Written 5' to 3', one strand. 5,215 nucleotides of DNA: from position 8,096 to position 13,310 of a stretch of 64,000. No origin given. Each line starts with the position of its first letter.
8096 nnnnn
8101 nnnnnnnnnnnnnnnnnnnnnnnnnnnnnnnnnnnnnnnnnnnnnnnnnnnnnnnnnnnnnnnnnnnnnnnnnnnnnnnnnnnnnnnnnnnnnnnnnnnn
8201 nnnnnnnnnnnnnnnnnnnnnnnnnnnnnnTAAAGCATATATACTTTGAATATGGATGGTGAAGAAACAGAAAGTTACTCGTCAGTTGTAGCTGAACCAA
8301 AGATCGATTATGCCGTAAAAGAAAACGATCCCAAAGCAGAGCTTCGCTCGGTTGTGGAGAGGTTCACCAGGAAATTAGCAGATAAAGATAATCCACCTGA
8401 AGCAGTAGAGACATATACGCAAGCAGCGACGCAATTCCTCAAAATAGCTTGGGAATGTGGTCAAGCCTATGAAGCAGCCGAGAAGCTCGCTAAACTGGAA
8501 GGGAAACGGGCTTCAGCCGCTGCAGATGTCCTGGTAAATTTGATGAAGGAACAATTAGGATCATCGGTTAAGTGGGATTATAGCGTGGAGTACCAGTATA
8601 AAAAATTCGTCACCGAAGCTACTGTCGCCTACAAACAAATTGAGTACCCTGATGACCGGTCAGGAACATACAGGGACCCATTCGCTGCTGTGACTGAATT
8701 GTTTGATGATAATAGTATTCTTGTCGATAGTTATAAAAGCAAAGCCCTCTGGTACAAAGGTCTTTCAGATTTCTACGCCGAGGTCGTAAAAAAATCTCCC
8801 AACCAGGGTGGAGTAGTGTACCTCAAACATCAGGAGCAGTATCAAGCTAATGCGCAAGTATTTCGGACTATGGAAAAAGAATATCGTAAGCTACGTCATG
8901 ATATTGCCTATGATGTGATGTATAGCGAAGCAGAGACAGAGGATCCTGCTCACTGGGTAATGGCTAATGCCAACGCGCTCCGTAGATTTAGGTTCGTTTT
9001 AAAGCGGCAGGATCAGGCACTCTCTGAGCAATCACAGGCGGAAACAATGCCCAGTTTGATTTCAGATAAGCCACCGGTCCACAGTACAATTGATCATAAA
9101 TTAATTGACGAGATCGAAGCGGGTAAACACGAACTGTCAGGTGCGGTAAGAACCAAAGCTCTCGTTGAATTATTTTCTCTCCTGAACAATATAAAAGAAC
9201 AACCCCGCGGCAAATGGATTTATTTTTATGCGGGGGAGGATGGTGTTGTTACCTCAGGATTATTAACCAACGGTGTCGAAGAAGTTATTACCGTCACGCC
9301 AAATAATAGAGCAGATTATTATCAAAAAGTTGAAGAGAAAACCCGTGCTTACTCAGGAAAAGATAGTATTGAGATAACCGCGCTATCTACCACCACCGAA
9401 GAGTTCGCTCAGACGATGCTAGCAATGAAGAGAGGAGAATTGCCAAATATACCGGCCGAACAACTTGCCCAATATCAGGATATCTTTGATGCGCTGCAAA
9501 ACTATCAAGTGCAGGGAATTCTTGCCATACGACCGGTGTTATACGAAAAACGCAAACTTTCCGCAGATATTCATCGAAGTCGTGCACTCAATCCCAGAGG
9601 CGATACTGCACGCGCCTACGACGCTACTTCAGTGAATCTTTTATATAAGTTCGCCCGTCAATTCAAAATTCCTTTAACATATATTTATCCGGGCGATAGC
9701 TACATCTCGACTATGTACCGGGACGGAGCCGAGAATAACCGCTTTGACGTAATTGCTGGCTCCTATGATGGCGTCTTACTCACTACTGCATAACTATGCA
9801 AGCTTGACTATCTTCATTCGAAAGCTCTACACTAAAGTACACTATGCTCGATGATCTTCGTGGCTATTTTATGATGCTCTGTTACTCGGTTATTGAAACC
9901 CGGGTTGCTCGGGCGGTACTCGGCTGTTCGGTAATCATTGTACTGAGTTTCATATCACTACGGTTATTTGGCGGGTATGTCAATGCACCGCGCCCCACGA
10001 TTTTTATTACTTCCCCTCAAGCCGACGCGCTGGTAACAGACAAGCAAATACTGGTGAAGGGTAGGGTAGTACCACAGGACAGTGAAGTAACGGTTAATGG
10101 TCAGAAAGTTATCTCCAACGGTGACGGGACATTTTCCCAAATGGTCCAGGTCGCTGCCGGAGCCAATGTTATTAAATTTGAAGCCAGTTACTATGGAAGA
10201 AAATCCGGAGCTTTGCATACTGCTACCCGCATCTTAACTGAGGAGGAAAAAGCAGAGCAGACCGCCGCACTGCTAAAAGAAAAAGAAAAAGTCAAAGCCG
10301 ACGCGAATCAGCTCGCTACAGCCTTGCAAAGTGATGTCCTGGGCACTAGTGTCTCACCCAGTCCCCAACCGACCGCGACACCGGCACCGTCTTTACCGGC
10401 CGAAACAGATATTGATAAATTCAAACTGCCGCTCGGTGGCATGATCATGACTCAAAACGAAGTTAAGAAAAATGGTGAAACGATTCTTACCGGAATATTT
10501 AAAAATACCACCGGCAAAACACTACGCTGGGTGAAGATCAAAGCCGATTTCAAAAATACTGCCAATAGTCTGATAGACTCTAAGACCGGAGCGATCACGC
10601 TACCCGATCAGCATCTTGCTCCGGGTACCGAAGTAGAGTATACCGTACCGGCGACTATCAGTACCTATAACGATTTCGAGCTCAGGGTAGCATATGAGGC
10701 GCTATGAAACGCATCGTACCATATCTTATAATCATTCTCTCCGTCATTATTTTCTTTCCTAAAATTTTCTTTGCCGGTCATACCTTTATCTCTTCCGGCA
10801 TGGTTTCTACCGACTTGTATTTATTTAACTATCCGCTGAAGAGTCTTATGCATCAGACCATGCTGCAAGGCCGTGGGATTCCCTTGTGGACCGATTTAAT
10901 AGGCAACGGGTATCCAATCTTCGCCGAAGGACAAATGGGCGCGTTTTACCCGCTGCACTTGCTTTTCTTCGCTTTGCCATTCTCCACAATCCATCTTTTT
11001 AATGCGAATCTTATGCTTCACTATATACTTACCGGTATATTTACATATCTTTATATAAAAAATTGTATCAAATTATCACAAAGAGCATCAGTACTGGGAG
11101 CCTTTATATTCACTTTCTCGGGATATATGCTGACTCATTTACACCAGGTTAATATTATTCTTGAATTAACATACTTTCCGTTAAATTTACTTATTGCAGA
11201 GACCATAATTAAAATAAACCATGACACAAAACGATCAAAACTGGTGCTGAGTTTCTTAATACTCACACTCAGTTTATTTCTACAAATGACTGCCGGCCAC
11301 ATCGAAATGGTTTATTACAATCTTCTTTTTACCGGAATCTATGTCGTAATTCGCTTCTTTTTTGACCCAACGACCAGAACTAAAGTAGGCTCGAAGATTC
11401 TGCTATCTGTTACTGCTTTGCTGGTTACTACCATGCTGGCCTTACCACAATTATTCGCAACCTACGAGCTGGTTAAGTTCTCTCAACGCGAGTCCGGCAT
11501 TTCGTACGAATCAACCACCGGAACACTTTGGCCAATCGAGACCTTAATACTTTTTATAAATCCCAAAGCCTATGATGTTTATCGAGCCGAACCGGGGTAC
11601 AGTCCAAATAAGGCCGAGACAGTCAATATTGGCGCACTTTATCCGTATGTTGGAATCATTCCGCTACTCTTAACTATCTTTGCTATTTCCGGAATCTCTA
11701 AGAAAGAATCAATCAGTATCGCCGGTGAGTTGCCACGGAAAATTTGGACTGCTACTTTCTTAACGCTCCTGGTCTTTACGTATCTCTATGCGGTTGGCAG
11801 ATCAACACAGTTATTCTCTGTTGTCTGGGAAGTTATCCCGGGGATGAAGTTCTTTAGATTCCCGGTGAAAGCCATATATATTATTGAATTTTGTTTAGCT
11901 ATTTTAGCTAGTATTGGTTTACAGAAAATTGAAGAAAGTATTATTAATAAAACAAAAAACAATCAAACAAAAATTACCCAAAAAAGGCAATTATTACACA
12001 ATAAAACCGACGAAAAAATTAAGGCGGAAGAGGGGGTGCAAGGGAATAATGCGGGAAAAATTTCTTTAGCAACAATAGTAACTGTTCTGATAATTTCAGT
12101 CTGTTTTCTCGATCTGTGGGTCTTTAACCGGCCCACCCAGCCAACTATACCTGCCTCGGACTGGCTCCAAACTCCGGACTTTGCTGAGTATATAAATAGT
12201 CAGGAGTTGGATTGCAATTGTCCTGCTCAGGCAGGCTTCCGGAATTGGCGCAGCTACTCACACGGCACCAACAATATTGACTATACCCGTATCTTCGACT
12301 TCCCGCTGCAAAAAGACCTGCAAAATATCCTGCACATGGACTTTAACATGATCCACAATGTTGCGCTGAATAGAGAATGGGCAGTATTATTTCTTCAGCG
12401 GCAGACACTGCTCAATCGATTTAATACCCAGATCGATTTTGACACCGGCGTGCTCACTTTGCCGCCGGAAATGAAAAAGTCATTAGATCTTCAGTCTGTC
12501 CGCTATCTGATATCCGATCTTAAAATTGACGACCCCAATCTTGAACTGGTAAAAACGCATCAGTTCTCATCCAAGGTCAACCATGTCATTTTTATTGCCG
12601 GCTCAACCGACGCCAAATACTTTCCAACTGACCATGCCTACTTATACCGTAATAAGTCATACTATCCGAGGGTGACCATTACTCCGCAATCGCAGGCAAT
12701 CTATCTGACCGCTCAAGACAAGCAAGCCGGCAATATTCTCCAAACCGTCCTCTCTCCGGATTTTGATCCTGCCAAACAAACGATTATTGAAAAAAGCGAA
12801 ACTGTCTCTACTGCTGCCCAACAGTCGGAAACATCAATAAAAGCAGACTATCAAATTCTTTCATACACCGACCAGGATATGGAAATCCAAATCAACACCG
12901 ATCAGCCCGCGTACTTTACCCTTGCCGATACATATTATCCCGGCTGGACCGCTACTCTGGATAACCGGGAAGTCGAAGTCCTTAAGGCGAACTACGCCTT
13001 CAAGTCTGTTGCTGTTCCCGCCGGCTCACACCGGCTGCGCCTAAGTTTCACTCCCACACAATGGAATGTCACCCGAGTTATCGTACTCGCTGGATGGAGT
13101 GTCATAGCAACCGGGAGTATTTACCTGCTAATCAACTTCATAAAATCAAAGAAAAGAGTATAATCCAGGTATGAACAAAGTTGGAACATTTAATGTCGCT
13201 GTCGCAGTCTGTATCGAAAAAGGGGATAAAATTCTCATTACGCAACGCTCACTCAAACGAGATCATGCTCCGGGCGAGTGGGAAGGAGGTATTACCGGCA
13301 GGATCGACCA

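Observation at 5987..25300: Dense island of lipid-carrier-dependent GT-C glycosyltransferases next to giant Ser/Thr-rich surface proteins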

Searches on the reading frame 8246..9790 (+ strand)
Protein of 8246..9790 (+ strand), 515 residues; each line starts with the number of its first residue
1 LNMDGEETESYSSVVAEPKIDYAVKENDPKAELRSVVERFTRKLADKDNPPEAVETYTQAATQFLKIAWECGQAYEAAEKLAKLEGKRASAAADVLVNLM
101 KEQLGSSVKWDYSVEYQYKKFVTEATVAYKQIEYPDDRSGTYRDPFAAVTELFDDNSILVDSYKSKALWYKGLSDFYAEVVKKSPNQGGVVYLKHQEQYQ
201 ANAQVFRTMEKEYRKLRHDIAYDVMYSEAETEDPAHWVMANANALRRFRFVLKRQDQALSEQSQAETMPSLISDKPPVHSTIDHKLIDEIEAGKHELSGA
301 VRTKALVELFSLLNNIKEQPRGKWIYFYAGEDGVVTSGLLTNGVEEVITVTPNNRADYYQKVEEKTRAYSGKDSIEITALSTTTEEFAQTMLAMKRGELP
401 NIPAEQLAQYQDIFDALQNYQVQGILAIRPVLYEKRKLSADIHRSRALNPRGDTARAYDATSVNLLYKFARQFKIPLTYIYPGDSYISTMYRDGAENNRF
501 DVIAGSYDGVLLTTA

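Call 3: search_protein_families(library=pfam, proteins=[window:8246-9790:+], max_evalue=0.01)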
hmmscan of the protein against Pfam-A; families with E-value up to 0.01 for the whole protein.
window:8246-9790:+ (515 aa): 0 families

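Call 15: search_protein_families(library=ncbifam, proteins=[window:8246-9790:+], max_evalue=0.1)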
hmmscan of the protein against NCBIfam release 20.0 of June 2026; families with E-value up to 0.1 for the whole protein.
window:8246-9790:+ (515 aa): 1 family
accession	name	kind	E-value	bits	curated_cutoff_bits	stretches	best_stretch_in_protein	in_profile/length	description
NF042964.1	phospholipD_antiphage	equivalog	0.011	14.1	1100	1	43-109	546-611/895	phospholipase D-like domain-containing anti-phage protein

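Call 35: search_protein_families(library=ncbifam, proteins=[window:8246-9790:+], max_evalue=10)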
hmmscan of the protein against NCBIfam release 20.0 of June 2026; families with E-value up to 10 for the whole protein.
window:8246-9790:+ (515 aa): 1 family
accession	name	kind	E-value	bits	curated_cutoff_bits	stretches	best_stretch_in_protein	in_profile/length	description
NF042964.1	phospholipD_antiphage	equivalog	0.011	14.1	1100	1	43-109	546-611/895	phospholipase D-like domain-containing anti-phage protein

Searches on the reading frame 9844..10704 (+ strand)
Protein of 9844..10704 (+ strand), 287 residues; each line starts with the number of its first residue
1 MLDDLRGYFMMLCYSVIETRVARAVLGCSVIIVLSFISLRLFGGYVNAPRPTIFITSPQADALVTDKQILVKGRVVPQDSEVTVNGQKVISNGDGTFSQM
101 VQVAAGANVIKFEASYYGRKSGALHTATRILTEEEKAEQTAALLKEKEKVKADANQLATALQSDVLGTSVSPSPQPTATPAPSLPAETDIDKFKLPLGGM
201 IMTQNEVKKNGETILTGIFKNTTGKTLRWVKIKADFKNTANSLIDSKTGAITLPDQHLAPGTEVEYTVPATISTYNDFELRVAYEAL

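Call 3: search_protein_families(library=pfam, proteins=[window:9844-10704:+], max_evalue=0.01)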
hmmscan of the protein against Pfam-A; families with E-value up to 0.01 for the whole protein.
window:9844-10704:+ (287 aa): 2 families
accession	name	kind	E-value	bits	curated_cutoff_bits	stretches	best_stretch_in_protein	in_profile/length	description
PF09136.16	Glucodextran_B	-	5.1e-11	42.8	27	1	51-116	1-67/83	Glucodextranase, domain B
PF11906.13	DUF3426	-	0.0088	16.6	27.7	0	207-266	63-129/147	Protein of unknown function (DUF3426)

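Call 15: search_protein_families(library=ncbifam, proteins=[window:9844-10704:+], max_evalue=0.1)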
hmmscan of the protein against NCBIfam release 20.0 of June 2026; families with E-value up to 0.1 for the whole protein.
window:9844-10704:+ (287 aa): 1 family
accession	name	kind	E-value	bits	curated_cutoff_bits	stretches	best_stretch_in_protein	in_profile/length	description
NF038353.1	FxLYD_dom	domain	5.7e-05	22.9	23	1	211-279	2-65/71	FxLYD domain-containing protein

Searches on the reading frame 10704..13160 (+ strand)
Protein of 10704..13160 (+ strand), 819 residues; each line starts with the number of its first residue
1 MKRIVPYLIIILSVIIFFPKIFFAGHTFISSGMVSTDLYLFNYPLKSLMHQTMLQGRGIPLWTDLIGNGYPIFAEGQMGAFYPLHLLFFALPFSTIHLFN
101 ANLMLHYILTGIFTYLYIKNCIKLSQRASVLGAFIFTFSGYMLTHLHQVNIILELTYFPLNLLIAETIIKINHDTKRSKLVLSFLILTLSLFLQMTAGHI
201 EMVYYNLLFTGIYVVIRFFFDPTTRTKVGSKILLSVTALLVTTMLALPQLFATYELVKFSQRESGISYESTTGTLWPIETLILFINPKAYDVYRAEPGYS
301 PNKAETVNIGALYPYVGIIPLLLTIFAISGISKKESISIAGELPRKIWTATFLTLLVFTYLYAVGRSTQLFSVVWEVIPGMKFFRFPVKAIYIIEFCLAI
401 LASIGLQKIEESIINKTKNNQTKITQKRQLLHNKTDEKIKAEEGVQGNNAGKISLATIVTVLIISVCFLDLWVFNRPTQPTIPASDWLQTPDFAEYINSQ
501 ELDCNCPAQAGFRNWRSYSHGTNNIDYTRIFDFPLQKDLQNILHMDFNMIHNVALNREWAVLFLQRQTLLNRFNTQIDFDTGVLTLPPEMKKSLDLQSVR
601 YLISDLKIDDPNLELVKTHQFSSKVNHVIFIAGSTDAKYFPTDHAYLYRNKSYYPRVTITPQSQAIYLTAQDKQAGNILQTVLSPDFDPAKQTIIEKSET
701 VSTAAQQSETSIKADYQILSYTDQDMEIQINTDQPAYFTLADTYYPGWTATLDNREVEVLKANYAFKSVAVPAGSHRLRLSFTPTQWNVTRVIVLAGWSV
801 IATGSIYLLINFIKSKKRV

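Call 3: search_protein_families(library=pfam, proteins=[window:10704-13160:+], max_evalue=0.01)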
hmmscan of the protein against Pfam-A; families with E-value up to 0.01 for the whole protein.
window:10704-13160:+ (819 aa): 1 family
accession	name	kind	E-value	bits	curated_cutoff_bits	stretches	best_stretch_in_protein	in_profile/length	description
PF09586.16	YfhO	-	2.7e-10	39.7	28.5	1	703-790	743-831/835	Bacterial membrane protein YfhO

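Call 15: search_protein_families(library=ncbifam, proteins=[window:10704-13160:+], max_evalue=0.1)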
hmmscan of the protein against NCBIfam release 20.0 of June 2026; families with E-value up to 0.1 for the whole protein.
window:10704-13160:+ (819 aa): 0 families
